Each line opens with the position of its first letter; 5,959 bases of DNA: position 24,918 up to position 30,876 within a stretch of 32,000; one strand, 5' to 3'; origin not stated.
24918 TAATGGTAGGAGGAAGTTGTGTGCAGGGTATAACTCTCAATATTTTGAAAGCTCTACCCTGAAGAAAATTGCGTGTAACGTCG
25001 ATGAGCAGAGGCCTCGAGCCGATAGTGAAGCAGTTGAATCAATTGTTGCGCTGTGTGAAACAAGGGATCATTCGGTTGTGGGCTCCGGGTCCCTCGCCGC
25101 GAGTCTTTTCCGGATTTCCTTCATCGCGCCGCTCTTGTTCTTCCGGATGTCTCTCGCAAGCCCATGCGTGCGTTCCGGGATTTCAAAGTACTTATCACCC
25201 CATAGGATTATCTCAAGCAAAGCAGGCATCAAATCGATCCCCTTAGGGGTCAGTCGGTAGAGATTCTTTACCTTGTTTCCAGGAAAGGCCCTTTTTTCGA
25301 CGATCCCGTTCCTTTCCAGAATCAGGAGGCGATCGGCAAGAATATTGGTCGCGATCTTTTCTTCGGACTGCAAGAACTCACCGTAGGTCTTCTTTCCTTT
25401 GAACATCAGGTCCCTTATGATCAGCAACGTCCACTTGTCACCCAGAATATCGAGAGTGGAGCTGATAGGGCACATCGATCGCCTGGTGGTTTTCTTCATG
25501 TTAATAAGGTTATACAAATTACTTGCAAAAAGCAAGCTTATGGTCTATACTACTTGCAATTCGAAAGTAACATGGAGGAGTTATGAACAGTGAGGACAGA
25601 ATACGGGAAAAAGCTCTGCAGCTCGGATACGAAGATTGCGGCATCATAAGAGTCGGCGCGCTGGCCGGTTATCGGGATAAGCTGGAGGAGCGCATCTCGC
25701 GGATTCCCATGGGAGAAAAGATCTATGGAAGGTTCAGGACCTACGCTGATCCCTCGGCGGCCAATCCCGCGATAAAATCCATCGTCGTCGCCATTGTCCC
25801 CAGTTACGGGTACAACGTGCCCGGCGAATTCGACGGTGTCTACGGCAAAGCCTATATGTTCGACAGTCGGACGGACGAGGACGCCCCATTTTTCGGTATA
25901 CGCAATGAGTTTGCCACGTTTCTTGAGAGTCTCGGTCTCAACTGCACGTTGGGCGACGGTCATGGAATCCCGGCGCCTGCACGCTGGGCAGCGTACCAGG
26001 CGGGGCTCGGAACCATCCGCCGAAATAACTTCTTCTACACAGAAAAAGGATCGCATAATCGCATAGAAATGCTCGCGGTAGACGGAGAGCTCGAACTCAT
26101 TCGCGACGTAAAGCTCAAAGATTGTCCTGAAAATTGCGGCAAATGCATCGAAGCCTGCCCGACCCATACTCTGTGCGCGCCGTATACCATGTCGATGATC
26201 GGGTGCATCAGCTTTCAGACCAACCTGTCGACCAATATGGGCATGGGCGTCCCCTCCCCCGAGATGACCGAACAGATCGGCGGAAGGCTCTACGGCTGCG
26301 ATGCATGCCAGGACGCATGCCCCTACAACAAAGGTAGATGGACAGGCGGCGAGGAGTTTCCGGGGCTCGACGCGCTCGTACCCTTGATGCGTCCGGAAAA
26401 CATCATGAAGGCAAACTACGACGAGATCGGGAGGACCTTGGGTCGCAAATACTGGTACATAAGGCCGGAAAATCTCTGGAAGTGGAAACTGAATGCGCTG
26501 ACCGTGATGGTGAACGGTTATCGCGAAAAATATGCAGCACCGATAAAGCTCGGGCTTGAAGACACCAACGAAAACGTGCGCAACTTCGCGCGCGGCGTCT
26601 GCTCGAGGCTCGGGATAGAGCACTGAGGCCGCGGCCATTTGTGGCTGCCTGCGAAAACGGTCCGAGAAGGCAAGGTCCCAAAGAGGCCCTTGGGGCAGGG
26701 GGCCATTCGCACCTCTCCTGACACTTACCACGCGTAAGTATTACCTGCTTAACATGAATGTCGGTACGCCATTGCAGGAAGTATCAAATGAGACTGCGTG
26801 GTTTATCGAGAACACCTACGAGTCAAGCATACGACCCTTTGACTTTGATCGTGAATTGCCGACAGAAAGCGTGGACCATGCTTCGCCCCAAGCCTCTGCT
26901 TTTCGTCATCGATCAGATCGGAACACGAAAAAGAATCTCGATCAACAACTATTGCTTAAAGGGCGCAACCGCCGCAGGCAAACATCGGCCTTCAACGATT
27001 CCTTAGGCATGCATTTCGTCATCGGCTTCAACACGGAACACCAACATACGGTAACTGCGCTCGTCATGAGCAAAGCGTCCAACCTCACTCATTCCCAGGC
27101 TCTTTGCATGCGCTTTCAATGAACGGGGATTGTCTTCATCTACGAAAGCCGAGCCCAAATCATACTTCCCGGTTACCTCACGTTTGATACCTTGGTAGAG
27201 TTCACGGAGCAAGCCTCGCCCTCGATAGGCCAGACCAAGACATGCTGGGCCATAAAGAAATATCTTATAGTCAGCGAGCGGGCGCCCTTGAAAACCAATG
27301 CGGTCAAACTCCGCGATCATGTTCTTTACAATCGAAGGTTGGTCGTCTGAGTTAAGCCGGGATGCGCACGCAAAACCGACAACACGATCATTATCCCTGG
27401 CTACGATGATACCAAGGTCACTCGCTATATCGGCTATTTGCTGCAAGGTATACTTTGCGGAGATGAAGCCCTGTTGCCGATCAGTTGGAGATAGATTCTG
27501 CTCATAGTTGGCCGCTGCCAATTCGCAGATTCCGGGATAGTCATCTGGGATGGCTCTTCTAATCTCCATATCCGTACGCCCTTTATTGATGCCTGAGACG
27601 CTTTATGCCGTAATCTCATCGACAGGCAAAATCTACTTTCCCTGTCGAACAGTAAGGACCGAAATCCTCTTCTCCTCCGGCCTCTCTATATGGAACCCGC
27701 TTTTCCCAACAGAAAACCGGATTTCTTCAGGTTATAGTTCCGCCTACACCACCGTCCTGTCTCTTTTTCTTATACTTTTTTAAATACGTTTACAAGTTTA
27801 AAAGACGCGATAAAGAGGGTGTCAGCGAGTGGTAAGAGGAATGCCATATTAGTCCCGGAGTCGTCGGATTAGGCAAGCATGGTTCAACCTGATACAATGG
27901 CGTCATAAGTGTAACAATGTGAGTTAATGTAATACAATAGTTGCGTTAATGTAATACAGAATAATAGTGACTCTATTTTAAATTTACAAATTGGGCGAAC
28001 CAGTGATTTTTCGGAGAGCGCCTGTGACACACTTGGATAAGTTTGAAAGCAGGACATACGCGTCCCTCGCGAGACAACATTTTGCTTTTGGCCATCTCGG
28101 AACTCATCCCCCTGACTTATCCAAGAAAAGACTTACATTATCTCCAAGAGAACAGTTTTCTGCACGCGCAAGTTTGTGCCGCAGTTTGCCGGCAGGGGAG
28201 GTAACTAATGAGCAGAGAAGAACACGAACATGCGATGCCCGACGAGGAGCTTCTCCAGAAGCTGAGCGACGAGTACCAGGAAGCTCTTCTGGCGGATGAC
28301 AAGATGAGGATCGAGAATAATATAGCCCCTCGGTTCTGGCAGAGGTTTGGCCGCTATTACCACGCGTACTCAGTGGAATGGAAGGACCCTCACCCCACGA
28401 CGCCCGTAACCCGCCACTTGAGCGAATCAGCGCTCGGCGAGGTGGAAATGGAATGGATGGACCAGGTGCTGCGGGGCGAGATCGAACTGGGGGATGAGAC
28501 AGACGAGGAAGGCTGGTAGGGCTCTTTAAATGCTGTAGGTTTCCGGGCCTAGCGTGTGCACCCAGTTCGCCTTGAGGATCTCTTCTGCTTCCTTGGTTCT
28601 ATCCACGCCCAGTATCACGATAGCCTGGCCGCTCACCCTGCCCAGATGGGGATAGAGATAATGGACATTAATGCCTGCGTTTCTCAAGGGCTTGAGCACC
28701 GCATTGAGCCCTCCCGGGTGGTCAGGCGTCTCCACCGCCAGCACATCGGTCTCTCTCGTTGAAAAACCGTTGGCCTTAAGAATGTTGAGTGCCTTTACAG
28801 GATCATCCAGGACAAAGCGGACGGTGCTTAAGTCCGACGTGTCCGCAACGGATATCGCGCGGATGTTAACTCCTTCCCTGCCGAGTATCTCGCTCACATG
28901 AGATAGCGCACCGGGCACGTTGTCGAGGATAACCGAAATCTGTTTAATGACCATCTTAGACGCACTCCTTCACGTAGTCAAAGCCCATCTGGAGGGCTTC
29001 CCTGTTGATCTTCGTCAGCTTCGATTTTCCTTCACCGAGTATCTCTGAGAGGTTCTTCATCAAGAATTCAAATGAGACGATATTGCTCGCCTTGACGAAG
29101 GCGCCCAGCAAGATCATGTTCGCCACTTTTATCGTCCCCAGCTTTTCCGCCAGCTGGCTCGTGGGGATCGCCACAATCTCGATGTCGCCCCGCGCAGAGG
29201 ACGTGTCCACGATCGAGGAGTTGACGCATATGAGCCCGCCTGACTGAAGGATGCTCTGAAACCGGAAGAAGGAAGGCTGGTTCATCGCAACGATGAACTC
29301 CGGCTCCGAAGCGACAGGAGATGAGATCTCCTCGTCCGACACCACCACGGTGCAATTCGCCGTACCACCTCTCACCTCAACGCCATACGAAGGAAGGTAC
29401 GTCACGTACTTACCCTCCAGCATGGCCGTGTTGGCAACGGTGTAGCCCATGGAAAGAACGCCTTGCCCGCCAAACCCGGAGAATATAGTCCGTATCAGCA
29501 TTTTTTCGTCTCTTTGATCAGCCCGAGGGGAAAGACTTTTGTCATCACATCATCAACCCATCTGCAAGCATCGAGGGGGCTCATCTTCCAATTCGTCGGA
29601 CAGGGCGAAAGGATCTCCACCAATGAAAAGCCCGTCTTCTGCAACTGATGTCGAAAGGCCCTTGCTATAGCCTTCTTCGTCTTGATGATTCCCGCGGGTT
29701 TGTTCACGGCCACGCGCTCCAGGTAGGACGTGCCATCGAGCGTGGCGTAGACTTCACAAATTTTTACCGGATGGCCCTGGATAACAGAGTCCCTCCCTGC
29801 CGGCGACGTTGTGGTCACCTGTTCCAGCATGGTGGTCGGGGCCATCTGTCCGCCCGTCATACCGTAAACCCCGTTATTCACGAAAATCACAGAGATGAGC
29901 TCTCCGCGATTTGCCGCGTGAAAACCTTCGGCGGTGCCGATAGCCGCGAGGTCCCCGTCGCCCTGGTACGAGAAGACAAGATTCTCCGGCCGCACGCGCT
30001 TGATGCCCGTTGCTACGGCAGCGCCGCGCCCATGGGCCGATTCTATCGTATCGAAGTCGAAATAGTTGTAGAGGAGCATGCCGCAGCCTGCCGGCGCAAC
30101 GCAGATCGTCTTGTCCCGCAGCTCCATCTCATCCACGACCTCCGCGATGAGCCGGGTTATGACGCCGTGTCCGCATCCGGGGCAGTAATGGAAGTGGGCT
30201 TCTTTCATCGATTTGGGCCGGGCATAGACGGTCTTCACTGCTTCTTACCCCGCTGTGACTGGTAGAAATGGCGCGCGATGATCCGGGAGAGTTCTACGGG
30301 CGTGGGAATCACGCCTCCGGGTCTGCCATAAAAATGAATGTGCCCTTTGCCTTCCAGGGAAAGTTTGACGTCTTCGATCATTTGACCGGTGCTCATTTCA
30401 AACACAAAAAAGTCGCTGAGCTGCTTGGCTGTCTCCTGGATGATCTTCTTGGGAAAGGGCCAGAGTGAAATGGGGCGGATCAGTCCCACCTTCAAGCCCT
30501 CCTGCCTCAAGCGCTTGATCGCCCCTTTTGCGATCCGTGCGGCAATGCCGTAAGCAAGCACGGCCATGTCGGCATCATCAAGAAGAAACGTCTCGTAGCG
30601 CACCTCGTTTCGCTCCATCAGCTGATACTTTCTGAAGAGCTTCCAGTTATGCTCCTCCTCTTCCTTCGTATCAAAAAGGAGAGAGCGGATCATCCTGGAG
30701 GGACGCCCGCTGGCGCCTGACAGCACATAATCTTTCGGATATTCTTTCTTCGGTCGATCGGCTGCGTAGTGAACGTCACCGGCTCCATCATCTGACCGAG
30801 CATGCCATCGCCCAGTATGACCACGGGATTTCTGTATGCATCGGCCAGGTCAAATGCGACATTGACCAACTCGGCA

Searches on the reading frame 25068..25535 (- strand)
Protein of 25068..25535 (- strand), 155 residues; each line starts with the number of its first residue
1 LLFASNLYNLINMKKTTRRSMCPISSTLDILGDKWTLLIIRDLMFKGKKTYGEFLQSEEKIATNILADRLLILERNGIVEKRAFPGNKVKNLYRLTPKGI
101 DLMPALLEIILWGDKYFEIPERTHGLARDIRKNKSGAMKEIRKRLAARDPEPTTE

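Call 56: search_protein_families(library=pfam, proteins=[window:25068-25535:-], max_evalue=0.00001)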
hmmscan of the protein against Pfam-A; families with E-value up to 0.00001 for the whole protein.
window:25068-25535:- (155 aa): 1 family
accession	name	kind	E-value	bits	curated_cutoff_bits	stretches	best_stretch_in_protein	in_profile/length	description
PF01638.23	HxlR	-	1e-17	64.2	20.8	1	30-118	1-88/91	HxlR-like helix-turn-helix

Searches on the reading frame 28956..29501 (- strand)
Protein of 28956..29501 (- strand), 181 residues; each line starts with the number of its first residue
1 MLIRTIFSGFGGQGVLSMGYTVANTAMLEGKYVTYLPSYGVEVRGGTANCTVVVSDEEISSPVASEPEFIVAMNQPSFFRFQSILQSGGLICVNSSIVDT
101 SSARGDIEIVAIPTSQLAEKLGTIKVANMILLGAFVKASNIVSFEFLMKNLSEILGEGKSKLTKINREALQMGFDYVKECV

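Call 56: search_protein_families(library=pfam, proteins=[window:28956-29501:-], max_evalue=0.00001)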
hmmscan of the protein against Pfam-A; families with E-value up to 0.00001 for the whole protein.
window:28956-29501:- (181 aa): 1 family
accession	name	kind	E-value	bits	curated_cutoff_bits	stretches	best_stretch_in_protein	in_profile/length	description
PF01558.24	POR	-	1.4e-35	123.5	27.4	1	11-175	1-173/173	Pyruvate ferredoxin/flavodoxin oxidoreductase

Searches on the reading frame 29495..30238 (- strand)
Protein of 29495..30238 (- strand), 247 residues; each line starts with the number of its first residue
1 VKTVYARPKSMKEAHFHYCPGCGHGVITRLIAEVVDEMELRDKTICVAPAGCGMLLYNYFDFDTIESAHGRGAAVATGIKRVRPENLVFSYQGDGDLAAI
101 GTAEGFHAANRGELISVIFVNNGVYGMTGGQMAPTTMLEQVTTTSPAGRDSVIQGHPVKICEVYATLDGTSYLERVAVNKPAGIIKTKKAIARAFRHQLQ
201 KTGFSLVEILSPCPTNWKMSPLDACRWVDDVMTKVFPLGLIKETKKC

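Call 71: search_protein_families(library=ncbifam, proteins=[window:29495-30238:-], max_evalue=1e-8)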
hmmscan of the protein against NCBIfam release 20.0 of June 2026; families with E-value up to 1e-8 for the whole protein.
window:29495-30238:- (247 aa): 9 families
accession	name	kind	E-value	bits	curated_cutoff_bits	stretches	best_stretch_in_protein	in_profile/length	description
NF008820.0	PRK11866.1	equivalog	1.2e-33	116.7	402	1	15-220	14-208/287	2-oxoacid ferredoxin oxidoreductase subunit beta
NF007207.0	PRK09628.1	equivalog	5.9e-32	111.4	364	1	17-217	17-206/277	2-oxoglutarate ferredoxin oxidoreductase subunit beta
TIGR02177.1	PorB_KorB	subfamily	2.9e-30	105.7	261.9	1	17-219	2-193/286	2-oxoacid:acceptor oxidoreductase, beta subunit, pyruvate/2-ketoisovalerate family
NF008821.0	PRK11869.1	equivalog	1.6e-28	99.5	438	1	9-221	7-208/286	2-oxoacid ferredoxin oxidoreductase subunit beta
NF041171.1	Oxoac_fdxbeta_Archa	equivalog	2.5e-27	96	423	1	17-216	4-192/296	2-oxoacid:ferredoxin oxidoreductase subunit beta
NF008819.1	PRK11865.1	equivalog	3.3e-20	72.5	405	1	17-225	19-224/300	pyruvate synthase subunit PorB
NF008818.0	PRK11864.1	subfamily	5.4e-18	65.2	405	1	18-238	20-234/300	3-methyl-2-oxobutanoate dehydrogenase subunit beta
NF045792.1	OxalOxredbeta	equivalog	6.9e-10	38.4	590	1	17-220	22-232/311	oxalate oxidoreductase subunit beta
NF045766.1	PhenlGlyoxDHPadI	equivalog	7e-10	38.2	700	1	72-221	214-362/443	NADH-dependent phenylglyoxylate dehydrogenase subunit beta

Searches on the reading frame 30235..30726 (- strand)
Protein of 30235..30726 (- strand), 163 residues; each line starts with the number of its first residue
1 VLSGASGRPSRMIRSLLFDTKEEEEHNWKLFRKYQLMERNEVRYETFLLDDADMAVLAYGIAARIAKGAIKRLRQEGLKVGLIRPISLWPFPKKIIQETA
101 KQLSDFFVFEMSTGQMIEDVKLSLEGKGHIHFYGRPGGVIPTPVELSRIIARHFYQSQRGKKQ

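Call 71: search_protein_families(library=ncbifam, proteins=[window:30235-30726:-], max_evalue=1e-8)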
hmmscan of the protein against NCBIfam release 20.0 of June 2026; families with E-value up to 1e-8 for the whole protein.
window:30235-30726:- (163 aa): 5 families
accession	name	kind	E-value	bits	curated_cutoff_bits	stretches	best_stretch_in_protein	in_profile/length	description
NF005507.0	PRK07119.1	subfamily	3.7e-50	170.7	399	1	2-152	197-347/352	3-methyl-2-oxobutanoate dehydrogenase subunit VorB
NF006412.0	PRK08659.1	equivalog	1.9e-27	96.5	411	1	21-152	244-375/378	2-oxoacid:acceptor oxidoreductase subunit alpha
NF007206.0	PRK09627.1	equivalog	1.1e-22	80.5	579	1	28-146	251-368/375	2-oxoglutarate synthase subunit alpha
TIGR03710.1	OAFO_sf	subfamily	3.7e-12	45.6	482.75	1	22-124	434-536/561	2-oxoacid:acceptor oxidoreductase subunit alpha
NF007201.0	PRK09622.1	equivalog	9.5e-10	37.9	590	1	36-112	252-328/405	2-oxoacid:ferredoxin oxidoreductase subunit alpha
